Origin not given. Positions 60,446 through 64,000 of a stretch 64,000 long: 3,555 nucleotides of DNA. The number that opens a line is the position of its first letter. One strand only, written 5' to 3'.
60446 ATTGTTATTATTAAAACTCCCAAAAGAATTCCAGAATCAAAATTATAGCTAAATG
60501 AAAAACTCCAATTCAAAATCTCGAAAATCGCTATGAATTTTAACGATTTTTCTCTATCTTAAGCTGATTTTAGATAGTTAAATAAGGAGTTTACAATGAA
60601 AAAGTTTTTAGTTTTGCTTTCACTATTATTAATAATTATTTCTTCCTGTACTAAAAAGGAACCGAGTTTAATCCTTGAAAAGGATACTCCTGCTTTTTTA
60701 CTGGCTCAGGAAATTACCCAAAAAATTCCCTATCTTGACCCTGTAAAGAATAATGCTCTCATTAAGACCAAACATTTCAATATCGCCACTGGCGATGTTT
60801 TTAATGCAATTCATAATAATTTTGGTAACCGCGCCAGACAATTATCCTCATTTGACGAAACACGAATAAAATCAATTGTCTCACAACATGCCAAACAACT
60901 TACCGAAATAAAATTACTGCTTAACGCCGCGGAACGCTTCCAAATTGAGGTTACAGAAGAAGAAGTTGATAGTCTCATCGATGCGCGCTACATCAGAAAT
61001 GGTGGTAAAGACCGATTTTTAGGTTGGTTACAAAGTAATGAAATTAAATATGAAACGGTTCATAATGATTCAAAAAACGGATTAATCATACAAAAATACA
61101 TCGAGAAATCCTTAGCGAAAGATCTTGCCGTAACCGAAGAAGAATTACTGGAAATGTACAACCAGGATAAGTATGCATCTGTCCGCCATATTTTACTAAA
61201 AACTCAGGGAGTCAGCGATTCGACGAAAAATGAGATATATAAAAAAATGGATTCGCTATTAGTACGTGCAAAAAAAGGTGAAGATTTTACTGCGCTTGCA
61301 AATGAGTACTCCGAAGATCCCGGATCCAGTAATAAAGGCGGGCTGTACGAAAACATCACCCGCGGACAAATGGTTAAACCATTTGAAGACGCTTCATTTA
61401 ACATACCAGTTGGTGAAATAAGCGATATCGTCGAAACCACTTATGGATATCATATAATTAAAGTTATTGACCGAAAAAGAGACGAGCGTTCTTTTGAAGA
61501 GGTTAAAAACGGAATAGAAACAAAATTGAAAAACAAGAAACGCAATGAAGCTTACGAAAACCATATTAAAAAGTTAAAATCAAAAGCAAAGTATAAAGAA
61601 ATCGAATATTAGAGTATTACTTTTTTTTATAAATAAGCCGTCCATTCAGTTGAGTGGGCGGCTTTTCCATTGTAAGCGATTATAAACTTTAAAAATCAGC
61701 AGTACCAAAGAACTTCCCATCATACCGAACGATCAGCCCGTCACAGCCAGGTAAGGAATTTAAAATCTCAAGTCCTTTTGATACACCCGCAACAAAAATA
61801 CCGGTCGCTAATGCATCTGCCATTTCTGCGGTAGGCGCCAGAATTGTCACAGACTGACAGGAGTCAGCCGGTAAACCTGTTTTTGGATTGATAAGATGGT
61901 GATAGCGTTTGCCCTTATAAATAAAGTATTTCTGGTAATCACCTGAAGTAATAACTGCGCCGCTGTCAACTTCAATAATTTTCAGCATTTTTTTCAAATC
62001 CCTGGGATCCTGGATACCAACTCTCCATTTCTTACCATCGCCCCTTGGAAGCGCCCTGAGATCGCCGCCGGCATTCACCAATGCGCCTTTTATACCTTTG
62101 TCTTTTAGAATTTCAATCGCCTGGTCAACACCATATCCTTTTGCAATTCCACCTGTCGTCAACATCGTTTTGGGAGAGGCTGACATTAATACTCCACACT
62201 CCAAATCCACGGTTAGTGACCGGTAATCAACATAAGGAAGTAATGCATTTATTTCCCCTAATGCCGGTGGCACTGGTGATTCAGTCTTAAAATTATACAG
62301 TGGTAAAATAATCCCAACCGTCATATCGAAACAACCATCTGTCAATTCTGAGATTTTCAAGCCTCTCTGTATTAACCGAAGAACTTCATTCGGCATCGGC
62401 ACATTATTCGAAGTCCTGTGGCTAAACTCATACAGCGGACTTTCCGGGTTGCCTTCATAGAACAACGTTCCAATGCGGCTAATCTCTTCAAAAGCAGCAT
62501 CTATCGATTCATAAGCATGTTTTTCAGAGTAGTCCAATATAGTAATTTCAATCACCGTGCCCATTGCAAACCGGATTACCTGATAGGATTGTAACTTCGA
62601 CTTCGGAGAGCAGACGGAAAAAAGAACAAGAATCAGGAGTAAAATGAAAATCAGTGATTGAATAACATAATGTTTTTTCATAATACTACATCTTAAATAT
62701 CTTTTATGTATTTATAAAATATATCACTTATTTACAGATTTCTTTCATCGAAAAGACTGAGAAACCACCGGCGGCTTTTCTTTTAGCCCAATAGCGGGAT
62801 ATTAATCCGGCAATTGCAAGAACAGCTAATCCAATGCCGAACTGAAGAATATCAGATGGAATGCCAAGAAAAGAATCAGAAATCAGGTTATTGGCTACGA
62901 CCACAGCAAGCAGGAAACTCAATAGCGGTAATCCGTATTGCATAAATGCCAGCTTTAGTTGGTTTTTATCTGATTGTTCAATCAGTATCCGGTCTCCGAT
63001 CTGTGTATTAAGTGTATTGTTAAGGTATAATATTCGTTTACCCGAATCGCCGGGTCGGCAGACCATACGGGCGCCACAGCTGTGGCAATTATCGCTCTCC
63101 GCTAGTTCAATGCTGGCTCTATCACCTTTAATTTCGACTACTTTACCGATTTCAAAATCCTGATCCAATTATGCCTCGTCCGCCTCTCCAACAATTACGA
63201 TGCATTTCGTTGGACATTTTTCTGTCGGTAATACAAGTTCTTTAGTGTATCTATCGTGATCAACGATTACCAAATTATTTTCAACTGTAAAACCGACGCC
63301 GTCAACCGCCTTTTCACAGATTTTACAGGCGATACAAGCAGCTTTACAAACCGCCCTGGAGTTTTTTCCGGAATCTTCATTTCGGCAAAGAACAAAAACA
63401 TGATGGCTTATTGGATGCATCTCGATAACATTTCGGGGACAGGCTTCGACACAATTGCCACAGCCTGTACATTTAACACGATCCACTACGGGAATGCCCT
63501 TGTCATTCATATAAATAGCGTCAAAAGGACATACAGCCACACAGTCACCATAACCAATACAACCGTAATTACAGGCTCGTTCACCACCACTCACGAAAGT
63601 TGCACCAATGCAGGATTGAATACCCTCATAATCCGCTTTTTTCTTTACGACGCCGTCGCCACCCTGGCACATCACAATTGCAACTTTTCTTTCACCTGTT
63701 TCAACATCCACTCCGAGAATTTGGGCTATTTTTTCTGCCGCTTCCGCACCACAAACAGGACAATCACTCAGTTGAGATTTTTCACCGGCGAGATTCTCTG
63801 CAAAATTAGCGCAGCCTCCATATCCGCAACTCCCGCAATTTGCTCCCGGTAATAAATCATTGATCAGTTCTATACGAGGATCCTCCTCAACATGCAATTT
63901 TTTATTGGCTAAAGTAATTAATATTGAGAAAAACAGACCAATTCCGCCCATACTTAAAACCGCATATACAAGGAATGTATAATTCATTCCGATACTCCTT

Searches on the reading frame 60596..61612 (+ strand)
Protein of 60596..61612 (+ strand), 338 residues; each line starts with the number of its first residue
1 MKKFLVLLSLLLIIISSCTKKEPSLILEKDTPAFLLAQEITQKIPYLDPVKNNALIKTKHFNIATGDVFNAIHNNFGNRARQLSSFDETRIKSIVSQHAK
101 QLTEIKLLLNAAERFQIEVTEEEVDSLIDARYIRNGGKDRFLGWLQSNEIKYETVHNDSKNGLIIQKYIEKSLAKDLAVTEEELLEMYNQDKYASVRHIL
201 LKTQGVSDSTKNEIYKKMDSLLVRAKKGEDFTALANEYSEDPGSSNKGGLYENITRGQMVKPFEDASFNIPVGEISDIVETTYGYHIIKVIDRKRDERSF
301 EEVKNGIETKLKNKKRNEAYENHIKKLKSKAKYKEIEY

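Call 9: search_protein_families(library=pfam, proteins=[window:60596-61612:+])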
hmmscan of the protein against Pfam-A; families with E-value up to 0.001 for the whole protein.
window:60596-61612:+ (338 aa): 4 families
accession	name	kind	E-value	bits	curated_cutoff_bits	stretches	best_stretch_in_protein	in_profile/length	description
PF13616.12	Rotamase_3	-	5.8e-34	117.6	22.5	1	188-294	10-116/116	PPIC-type PPIASE domain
PF00639.27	Rotamase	-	3.4e-26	92.5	21.7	1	198-292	1-97/97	PPIC-type PPIASE domain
PF13145.12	Rotamase_2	-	5.4e-10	40.6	27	1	179-305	1-121/121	PPIC-type PPIASE domain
PF13624.11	SurA_N_3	-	1e-05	25.9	27.2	1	60-168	53-161/162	SurA-like N-terminal domain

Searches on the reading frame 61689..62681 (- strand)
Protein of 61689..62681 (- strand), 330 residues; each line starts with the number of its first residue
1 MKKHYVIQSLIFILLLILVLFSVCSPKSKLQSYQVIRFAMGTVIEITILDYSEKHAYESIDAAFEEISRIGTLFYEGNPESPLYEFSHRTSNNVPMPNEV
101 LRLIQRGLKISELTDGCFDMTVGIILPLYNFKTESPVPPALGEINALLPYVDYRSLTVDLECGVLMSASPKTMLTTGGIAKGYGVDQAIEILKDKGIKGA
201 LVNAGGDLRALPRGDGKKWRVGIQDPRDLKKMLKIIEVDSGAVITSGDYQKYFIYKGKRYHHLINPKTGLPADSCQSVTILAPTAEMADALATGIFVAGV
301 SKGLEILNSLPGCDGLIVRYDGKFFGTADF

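Call 9: search_protein_families(library=pfam, proteins=[window:61689-62681:-])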
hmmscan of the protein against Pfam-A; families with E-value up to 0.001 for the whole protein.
window:61689-62681:- (330 aa): 1 family
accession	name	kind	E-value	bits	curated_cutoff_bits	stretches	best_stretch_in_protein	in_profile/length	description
PF02424.20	ApbE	-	1e-77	261.7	25.6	1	40-314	1-263/266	ApbE family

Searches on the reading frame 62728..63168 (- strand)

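Call 9: search_protein_families(library=pfam, proteins=[window:62728-63168:-])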
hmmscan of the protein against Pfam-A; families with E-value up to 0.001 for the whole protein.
window:62728-63168:- (146 aa): 1 family
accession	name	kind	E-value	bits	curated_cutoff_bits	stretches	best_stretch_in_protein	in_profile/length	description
PF04246.17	RseC_MucC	-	4.5e-21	75.5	24.4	1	10-133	1-121/130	Positive regulator of sigma(E), RseC/MucC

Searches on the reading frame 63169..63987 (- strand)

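Call 9: search_protein_families(library=pfam, proteins=[window:63169-63987:-])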
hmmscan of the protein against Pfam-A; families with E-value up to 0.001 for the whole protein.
window:63169-63987:- (272 aa): 9 families
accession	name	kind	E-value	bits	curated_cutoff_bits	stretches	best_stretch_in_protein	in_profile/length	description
PF12838.12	Fer4_7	-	4.4e-12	46.7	27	2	143-187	2-52/52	4Fe-4S dicluster domain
PF04060.18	FeS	-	4.7e-11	42.7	23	1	46-78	1-33/33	Putative Fe-S cluster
PF13187.11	Fer4_9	-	6.8e-10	39.3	27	1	143-188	2-52/52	4Fe-4S dicluster domain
PF14697.11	Fer4_21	-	6e-08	33.1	35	1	143-190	8-59/59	4Fe-4S dicluster domain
PF00037.32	Fer4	-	6.4e-08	32.5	21.1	1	166-189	1-24/24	4Fe-4S binding domain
PF13237.11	Fer4_10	-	1.3e-07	31.8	25.5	1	142-184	8-53/53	4Fe-4S dicluster domain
PF12837.12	Fer4_6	-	1.1e-06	28.7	25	1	165-188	1-24/24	4Fe-4S binding domain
PF25160.1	LdpA_Fe-S-bd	-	1.3e-05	25.3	27.6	1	149-192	9-47/49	LdpA Fe-S cluster-binding domain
PF12797.12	Fer4_2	-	0.00015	21.9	24.5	1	165-184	2-21/22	4Fe-4S binding domain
